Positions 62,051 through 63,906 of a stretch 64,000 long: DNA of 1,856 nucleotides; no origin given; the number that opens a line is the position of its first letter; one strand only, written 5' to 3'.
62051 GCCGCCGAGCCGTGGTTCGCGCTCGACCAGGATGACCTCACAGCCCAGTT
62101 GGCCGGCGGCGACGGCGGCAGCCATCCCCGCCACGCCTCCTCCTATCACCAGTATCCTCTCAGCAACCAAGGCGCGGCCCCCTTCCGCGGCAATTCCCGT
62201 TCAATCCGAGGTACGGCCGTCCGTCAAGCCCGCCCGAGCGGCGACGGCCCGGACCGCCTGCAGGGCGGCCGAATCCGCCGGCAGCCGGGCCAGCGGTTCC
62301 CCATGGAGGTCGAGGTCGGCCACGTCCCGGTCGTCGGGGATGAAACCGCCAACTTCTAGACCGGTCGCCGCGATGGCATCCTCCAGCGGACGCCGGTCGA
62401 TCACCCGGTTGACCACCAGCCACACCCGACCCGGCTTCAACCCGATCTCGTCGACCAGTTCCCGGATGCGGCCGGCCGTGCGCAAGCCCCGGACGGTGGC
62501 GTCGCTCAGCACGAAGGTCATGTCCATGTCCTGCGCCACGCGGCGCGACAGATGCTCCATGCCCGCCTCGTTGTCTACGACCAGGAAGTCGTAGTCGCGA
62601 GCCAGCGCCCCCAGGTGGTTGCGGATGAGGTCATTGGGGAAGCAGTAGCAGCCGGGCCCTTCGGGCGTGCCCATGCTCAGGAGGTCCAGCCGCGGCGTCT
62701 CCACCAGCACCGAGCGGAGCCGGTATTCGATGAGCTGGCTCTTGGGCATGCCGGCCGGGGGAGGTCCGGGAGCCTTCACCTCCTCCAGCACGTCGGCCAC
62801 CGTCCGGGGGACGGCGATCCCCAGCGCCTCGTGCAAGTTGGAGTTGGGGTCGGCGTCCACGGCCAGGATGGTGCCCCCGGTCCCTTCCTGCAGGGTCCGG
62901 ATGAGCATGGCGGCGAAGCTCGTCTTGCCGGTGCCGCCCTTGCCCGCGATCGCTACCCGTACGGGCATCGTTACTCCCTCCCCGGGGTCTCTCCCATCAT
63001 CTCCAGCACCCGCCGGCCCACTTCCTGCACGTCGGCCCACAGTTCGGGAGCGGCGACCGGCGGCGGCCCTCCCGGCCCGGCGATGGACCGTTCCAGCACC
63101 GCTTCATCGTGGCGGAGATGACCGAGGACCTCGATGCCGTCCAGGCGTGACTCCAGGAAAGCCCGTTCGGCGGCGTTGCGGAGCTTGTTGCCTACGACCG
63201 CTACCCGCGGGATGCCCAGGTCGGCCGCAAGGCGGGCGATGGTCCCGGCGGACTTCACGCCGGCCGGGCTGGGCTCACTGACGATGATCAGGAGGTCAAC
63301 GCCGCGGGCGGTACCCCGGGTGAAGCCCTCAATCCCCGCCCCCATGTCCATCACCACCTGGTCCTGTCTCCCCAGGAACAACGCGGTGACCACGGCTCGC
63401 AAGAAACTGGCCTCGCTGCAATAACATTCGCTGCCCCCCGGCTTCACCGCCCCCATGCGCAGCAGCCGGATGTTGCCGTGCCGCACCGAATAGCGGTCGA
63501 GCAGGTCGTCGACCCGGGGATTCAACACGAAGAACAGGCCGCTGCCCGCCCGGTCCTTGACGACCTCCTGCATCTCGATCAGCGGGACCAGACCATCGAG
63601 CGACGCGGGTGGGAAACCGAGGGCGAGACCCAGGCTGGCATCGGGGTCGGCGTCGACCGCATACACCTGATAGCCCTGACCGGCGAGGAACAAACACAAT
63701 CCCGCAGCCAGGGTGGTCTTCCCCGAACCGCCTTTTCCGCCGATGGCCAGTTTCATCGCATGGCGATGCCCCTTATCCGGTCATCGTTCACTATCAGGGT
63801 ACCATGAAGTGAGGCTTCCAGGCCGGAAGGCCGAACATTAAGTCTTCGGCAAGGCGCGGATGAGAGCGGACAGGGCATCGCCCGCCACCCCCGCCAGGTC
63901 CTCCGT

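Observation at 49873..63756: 14-gene translationally coupled cooC-hdrA-mvhD-hdrC-hdrL-flxDCBA-metVF operon: candidate electron-bifurcating methylene-THF reductase supercomplex of unusual composition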

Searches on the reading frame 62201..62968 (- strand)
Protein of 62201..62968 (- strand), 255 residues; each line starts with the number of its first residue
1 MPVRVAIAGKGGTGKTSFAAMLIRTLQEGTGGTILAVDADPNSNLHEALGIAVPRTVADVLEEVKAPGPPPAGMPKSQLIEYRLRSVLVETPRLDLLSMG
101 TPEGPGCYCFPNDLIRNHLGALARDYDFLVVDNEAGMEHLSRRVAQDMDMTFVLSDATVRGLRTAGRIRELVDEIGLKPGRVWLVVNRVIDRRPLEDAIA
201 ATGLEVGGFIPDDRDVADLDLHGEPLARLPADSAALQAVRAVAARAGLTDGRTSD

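Call 5: search_protein_families(library=pfam, proteins=[window:62201-62968:-], max_evalue=0.01)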
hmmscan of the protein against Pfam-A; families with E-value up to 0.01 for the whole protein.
window:62201-62968:- (255 aa): 9 families
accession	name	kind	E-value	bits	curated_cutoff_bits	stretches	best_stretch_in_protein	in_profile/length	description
PF01656.29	CbiA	-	8.3e-15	55.3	25.4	1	6-226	3-125/125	CobQ/CobB/MinD/ParA nucleotide binding domain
PF13614.12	AAA_31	-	1.2e-06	29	27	1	9-61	9-63/177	AAA domain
PF13479.12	AAA_24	-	1.3e-05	25.6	27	1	2-140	2-79/195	AAA domain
PF06564.18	CBP_BcsQ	-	9.1e-05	22.5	21.3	0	10-45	10-44/234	Cellulose biosynthesis protein BcsQ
PF02374.21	ArsA_ATPase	-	0.0011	18.7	24.3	1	5-58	4-56/305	Anion-transporting ATPase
PF00142.24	Fer4_NifH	-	0.0041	17.1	25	0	4-63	2-61/271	4Fe-4S iron sulfur cluster binding proteins, NifH/frxC family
PF06414.18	Zeta_toxin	-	0.0053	16.6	22.3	1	2-46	16-58/199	Zeta toxin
PF01935.23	DUF87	-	0.0067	17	23.2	0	5-39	26-60/220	Helicase HerA, central domain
PF13604.12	AAA_30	-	0.0084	16.3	27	0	6-90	22-82/191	AAA domain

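Call 7: search_protein_families(library=ncbifam, proteins=[window:62201-62968:-], max_evalue=0.001)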
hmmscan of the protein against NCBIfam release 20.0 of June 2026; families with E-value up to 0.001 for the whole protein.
window:62201-62968:- (255 aa): 6 families
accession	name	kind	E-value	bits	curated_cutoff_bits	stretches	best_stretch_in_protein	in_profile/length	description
TIGR01969.1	minD_arch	subfamily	4.2e-11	42.5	201.75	1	114-245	97-229/251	cell division ATPase MinD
TIGR01968.1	minD_bact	equivalog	4.4e-11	42.6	212.9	1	115-245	101-235/261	septum site-determining protein MinD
TIGR03815.1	CpaE_hom_Actino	equivalog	1.9e-09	37.1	154.45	1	7-225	117-320/340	septum site-determining protein Ssd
NF041546.1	ParA_partition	equivalog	3.5e-09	36.5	180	0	7-46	5-43/203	ParA family partition ATPase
TIGR03371.1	cellulose_yhjQ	equivalog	1.6e-05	24.5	157.85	1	5-54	4-53/246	cellulose biosynthesis protein BcsQ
TIGR04291.1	arsen_driv_ArsA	equivalog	5.7e-05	22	650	1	7-59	8-59/565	arsenical pump-driving ATPase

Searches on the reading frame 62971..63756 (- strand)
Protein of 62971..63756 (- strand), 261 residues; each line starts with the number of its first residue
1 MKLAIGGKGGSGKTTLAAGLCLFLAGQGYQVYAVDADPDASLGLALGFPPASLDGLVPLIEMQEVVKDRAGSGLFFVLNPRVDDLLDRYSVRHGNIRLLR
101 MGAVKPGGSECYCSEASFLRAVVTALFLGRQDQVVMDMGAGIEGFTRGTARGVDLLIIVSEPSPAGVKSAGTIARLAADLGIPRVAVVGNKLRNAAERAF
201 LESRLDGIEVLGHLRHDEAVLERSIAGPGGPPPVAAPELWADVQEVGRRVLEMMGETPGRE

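Call 5: search_protein_families(library=pfam, proteins=[window:62971-63756:-], max_evalue=0.01)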
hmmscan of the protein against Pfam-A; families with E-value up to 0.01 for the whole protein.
window:62971-63756:- (261 aa): 7 families
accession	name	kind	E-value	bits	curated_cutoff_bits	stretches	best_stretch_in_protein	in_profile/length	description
PF01656.29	CbiA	-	2.1e-16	60.4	25.4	1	4-223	3-118/125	CobQ/CobB/MinD/ParA nucleotide binding domain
PF13614.12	AAA_31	-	1.4e-07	32.1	27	1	8-54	10-56/177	AAA domain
PF02374.21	ArsA_ATPase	-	1.7e-05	24.6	24.3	1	4-42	5-43/305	Anion-transporting ATPase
PF10609.15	ParA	-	2.3e-05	24.4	27.1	1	5-37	9-41/246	NUBPL iron-transfer P-loop NTPase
PF06564.18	CBP_BcsQ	-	8.9e-05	22.6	21.3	1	6-55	8-57/234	Cellulose biosynthesis protein BcsQ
PF20720.3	nSTAND3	-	0.00073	19.7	27.2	1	4-38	21-54/155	Novel STAND NTPase 3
PF00142.24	Fer4_NifH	-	0.0019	18.2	25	1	1-40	1-40/271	4Fe-4S iron sulfur cluster binding proteins, NifH/frxC family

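Call 7: search_protein_families(library=ncbifam, proteins=[window:62971-63756:-], max_evalue=0.001)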
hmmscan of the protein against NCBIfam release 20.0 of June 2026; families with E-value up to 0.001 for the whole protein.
window:62971-63756:- (261 aa): 11 families
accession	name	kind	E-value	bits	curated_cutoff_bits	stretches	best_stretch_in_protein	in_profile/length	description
NF041546.1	ParA_partition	equivalog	4.6e-11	42.7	180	1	7-42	7-42/203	ParA family partition ATPase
TIGR01969.1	minD_arch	subfamily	1.2e-09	37.7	201.75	1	6-47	7-49/251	cell division ATPase MinD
NF010443.0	PRK13869.1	subfamily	3.2e-09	36.1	446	1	8-51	130-173/405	plasmid-partitioning protein RepA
TIGR03453.1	partition_RepA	equivalog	5.8e-09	35.3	348.45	1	8-50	113-155/387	plasmid partitioning protein RepA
TIGR03371.1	cellulose_yhjQ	equivalog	7.2e-09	35.5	157.85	1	6-56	8-58/246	cellulose biosynthesis protein BcsQ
TIGR01968.1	minD_bact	equivalog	2.4e-08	33.6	212.9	1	6-37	8-39/261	septum site-determining protein MinD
TIGR00345.1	GET3_arsA_TRC40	subfamily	4.6e-06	26.4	135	1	5-43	2-40/299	TRC40/GET3/ArsA family transport-energizing ATPase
TIGR03815.1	CpaE_hom_Actino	equivalog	5.1e-06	25.8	154.45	1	5-223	117-314/340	septum site-determining protein Ssd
TIGR04291.1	arsen_driv_ArsA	equivalog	6.2e-05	21.9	650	1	7-42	327-362/565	arsenical pump-driving ATPase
NF053622.1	ATPseBagAMYCTU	equivalog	7.6e-05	22.3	400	1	5-37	12-44/325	ATPase BagA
NF041417.1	ArsA_halo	exception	0.00056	18.7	800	0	5-44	338-377/617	arsenical pump-driving ATPase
